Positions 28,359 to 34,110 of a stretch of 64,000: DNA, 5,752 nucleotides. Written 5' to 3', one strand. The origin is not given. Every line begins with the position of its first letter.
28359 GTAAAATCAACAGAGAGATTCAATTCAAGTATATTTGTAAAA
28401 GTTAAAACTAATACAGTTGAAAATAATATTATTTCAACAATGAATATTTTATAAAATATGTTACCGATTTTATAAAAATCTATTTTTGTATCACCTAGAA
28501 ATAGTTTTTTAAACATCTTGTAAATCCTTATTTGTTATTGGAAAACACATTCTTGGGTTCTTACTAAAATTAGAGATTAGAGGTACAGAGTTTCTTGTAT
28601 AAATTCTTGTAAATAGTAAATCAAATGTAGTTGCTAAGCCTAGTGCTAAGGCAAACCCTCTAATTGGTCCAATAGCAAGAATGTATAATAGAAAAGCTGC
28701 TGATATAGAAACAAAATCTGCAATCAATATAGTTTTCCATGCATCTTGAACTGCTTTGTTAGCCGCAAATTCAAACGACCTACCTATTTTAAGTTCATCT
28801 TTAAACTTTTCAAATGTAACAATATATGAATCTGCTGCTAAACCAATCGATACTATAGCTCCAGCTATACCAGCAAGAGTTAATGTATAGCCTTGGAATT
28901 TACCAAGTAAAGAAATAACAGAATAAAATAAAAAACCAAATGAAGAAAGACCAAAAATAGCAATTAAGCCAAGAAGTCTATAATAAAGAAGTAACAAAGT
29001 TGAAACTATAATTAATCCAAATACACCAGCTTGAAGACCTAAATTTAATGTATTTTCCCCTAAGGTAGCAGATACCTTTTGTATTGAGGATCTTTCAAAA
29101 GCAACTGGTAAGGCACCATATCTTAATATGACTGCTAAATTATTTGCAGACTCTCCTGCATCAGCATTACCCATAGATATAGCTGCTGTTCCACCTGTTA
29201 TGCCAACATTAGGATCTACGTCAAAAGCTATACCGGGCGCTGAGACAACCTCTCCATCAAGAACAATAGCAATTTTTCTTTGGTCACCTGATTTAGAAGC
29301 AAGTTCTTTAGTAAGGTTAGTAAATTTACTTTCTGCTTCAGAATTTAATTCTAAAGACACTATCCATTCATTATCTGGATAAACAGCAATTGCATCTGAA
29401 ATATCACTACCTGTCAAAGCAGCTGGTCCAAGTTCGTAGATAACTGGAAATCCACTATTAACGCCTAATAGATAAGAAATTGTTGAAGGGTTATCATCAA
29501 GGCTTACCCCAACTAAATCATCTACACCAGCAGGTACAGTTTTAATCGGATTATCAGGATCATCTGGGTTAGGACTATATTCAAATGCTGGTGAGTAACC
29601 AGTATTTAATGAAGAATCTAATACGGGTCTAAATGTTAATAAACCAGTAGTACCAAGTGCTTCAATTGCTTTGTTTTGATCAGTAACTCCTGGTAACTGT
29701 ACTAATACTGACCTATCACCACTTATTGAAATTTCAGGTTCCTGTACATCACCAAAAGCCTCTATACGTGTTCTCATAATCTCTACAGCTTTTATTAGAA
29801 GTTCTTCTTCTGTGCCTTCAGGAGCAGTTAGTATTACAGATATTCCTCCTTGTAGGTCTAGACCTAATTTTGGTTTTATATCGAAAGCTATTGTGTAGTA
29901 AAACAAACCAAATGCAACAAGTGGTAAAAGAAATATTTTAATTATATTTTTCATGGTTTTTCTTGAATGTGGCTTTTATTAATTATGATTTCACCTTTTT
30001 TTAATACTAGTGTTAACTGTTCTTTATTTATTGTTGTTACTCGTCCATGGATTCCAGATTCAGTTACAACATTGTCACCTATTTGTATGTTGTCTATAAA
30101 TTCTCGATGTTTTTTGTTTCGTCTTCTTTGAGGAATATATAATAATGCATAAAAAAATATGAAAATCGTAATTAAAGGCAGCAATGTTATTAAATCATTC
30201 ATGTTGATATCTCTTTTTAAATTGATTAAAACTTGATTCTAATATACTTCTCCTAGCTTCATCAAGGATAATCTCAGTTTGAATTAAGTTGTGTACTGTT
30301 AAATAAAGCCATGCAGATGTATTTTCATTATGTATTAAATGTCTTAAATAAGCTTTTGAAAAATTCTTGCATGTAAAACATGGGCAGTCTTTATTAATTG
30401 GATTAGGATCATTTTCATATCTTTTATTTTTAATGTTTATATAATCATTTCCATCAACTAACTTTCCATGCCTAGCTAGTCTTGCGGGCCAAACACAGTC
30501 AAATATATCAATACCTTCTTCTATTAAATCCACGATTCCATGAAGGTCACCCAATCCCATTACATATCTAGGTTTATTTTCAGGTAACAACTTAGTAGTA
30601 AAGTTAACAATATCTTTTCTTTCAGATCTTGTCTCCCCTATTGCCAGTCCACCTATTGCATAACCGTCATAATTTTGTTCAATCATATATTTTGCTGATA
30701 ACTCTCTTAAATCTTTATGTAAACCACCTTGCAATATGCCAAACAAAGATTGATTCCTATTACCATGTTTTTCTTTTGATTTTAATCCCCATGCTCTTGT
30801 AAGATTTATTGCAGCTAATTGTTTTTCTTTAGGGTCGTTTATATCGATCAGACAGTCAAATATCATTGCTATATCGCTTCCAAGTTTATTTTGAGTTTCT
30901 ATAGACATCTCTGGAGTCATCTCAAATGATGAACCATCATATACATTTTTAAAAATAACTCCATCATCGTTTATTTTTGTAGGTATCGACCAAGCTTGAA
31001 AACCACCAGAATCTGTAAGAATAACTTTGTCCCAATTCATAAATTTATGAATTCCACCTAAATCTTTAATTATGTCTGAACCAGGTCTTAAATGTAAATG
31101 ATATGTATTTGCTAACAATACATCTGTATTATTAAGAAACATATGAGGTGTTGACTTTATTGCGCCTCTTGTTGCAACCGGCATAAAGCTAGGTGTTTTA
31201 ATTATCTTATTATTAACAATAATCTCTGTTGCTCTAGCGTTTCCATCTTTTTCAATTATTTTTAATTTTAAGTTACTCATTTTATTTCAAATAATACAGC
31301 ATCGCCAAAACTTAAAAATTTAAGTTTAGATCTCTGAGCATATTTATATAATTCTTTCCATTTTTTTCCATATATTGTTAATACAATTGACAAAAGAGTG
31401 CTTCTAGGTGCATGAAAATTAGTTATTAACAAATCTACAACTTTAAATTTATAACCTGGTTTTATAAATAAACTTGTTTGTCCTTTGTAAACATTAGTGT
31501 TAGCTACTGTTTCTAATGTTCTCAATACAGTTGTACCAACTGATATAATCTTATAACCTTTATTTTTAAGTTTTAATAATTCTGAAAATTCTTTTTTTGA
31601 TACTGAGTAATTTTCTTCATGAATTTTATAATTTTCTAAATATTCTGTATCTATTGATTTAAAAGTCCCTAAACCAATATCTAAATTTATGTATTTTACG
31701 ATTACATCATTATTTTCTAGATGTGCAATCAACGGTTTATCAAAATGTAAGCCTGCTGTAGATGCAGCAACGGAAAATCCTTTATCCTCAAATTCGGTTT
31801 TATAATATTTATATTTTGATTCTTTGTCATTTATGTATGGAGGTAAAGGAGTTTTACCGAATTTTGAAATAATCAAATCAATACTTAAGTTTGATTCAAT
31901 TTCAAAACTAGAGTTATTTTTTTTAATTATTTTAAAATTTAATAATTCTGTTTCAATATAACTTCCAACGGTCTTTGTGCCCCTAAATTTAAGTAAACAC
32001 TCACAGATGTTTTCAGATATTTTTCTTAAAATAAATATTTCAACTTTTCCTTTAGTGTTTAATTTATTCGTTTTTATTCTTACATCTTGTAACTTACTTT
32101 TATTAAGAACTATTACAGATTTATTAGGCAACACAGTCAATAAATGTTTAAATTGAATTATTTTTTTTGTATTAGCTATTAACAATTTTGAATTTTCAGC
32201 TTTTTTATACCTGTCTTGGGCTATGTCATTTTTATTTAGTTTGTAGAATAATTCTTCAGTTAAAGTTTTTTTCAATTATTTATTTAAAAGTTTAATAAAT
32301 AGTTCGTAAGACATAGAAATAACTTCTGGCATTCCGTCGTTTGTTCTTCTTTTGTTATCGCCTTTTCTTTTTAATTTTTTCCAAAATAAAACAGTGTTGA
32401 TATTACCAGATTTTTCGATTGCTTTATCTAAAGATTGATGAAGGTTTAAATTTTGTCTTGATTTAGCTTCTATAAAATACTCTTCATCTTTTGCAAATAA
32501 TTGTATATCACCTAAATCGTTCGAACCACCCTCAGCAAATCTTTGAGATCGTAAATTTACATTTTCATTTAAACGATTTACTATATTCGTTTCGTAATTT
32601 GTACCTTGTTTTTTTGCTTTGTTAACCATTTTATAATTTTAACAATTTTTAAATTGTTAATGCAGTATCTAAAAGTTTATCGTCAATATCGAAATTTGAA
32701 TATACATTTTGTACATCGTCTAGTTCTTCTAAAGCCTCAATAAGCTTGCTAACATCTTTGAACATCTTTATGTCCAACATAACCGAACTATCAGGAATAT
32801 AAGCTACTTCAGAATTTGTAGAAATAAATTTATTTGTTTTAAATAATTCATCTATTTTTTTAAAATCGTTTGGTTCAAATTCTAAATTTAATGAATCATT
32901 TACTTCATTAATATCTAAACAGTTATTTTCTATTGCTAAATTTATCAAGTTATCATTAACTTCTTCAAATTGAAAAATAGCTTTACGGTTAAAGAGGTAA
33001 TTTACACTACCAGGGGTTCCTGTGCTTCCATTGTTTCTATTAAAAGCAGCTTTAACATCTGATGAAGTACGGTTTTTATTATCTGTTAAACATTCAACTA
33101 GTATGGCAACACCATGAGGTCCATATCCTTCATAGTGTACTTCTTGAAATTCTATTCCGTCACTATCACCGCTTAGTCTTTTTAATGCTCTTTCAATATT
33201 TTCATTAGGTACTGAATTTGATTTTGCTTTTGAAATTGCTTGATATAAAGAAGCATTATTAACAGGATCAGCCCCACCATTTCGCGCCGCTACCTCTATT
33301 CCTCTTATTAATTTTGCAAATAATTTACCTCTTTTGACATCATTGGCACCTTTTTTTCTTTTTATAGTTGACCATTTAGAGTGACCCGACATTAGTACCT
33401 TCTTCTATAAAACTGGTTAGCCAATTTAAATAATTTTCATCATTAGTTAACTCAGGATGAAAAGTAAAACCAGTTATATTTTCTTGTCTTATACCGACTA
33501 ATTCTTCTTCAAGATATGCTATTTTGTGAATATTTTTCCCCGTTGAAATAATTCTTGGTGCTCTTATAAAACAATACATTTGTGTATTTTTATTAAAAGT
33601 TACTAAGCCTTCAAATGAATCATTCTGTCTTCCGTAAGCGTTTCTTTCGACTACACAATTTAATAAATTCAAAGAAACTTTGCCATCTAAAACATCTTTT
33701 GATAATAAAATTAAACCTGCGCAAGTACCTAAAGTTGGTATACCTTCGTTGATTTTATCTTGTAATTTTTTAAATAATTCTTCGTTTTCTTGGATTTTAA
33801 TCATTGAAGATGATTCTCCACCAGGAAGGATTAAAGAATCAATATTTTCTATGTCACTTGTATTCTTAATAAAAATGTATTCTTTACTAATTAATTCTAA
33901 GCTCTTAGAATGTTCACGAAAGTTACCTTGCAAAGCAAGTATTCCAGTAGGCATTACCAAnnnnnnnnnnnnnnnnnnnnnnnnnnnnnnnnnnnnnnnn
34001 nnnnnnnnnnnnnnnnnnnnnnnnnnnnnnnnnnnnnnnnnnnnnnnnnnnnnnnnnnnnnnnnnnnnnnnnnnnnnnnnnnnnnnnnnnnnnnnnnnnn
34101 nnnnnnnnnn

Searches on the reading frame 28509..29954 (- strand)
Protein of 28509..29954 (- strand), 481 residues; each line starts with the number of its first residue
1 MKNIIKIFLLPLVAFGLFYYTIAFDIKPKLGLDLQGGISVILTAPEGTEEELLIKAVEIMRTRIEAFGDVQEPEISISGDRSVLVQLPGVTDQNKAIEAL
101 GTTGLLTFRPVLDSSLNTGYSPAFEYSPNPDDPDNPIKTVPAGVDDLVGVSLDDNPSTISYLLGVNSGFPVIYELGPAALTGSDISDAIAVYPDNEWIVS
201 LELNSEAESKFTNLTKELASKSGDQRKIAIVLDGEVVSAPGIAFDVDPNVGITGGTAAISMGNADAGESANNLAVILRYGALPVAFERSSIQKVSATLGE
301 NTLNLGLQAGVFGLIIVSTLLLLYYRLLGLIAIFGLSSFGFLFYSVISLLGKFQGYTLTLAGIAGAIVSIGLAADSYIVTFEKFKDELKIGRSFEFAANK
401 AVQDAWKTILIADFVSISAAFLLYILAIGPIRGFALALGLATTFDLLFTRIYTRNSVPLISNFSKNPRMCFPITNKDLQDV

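Call 27: search_protein_families(library=pfam, proteins=[window:28509-29954:-], max_evalue=0.001)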
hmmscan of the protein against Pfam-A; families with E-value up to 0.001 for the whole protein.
window:28509-29954:- (481 aa): 3 families
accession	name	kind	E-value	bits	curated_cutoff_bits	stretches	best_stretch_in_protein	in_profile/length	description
PF22599.2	SecDF_P1_head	-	2.6e-19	69.7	27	1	178-284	19-114/114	SecDF, P1 head subdomain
PF21760.3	SecD_1st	-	5.3e-17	61.5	27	1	55-111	3-58/60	Protein translocase subunit SecDF, P1 domain, N-terminal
PF02355.23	SecD_SecF_C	-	3.9e-07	30.1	20.5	1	285-447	12-173/189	Protein export membrane protein SecD/SecF, C-terminal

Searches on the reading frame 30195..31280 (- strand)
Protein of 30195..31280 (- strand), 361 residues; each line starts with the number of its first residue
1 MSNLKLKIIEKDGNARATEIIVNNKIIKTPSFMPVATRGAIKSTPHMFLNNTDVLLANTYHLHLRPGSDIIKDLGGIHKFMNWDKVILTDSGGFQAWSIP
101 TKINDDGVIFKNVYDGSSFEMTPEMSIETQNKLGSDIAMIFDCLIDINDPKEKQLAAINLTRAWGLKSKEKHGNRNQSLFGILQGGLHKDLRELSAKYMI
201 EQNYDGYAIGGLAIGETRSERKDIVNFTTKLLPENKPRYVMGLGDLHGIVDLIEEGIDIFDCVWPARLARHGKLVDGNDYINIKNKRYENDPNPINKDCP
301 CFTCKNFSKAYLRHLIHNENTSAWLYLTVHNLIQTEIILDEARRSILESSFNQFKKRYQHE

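Call 27: search_protein_families(library=pfam, proteins=[window:30195-31280:-], max_evalue=0.001)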
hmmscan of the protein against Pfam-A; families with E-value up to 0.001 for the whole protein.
window:30195-31280:- (361 aa): 1 family
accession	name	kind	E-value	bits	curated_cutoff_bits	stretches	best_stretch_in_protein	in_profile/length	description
PF01702.25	TGT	-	3.8e-119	398.4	26.3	1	14-359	2-352/357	Queuine tRNA-ribosyltransferase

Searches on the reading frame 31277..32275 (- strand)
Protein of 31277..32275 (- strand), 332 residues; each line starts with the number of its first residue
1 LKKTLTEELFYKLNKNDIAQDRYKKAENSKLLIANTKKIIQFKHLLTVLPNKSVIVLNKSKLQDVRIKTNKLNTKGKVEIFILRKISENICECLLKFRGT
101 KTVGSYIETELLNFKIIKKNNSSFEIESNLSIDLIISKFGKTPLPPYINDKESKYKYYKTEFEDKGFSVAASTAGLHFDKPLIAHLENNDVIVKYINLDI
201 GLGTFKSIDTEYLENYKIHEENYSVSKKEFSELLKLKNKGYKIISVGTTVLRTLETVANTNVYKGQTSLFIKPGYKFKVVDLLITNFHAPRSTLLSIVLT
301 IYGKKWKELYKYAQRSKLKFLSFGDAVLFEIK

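Call 27: search_protein_families(library=pfam, proteins=[window:31277-32275:-], max_evalue=0.001)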
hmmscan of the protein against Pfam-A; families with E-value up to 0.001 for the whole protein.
window:31277-32275:- (332 aa): 1 family
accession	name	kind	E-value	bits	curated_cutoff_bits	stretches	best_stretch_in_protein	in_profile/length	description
PF02547.20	Queuosine_synth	-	1.5e-80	271.2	25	1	7-328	2-321/322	Queuosine biosynthesis protein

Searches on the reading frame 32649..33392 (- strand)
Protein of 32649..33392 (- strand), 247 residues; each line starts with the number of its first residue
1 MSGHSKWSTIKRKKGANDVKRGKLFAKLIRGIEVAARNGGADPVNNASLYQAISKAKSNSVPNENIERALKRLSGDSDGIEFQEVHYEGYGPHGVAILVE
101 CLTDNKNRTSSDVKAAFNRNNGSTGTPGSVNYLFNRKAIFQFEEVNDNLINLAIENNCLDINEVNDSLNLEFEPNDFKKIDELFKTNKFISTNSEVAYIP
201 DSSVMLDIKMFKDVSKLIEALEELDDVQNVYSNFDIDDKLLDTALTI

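Call 27: search_protein_families(library=pfam, proteins=[window:32649-33392:-], max_evalue=0.001)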
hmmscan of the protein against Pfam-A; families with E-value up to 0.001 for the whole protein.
window:32649-33392:- (247 aa): 2 families
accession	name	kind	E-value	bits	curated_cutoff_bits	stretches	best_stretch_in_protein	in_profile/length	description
PF01709.26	Transcrip_reg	-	9.7e-48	162.3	27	1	82-234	1-160/160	TACO1/YebC second and third domain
PF20772.2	TACO1_YebC_N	-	1.8e-29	102.4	36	1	5-75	1-72/73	TACO1/YebC protein N-terminal domain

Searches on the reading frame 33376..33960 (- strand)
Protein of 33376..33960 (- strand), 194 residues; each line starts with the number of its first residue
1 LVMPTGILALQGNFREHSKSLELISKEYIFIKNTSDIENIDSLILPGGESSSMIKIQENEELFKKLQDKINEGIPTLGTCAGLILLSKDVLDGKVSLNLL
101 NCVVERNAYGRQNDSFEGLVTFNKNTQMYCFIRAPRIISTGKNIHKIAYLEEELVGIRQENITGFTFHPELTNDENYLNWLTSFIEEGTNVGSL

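Call 27: search_protein_families(library=pfam, proteins=[window:33376-33960:-], max_evalue=0.001)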
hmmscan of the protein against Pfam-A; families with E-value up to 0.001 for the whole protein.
window:33376-33960:- (194 aa): 5 families
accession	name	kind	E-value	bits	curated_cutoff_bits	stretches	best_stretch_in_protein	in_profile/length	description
PF01174.25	SNO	-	1.2e-47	162.6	27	1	7-180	1-181/188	SNO glutamine amidotransferase family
PF07685.20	GATase_3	-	5.2e-10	39.7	27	1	26-105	25-116/196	CobB/CobQ-like glutamine amidotransferase domain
PF00117.34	GATase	-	3.9e-05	23.8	22.8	1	33-184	29-186/190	Glutamine amidotransferase class-I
PF03575.23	Peptidase_S51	-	6.2e-05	23.2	23.9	1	35-88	74-131/206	Peptidase family S51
PF01965.30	DJ-1_PfpI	-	0.00029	21.2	26.6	1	38-94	60-116/165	DJ-1/PfpI family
